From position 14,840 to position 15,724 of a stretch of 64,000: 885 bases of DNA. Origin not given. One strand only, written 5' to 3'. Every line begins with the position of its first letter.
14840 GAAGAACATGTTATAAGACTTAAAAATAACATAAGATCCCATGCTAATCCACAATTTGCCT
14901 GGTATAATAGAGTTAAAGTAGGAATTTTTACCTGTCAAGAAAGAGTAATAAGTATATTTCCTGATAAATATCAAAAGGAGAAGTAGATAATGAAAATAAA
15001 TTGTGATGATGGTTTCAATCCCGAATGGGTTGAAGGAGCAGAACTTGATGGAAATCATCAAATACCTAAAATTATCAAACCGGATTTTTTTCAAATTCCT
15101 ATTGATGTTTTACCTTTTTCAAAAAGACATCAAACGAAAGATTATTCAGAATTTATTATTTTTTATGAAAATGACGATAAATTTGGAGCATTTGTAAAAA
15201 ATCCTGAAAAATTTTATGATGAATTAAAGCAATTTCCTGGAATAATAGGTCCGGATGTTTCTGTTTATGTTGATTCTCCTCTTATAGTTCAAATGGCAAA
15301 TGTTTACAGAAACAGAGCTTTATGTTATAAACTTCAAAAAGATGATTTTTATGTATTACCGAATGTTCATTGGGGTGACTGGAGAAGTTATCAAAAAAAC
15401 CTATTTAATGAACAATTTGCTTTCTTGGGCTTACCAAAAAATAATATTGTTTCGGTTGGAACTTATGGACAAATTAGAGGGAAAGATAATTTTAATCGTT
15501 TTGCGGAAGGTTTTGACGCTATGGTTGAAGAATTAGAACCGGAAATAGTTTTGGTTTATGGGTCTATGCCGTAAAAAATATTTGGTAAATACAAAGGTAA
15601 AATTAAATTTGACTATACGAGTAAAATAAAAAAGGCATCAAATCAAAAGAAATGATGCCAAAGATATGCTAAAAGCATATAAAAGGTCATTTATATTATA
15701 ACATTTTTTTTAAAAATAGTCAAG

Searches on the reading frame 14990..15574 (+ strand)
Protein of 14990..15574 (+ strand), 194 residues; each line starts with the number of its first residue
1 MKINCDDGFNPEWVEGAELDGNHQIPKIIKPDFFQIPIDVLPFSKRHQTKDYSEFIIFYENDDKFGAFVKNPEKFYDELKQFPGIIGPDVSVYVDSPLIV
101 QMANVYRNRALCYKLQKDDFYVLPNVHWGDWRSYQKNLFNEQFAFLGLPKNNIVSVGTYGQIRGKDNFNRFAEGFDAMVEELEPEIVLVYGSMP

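Call 72: search_protein_families(library=pfam, proteins=[window:14990-15574:+], max_evalue=0.001)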
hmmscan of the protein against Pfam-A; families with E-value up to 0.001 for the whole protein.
window:14990-15574:+ (194 aa): 1 family
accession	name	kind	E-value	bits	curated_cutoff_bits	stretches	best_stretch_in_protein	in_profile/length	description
PF14386.11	DUF4417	-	4.9e-38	130.9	28.9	1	18-192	2-167/183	Domain of unknown function (DUF4417)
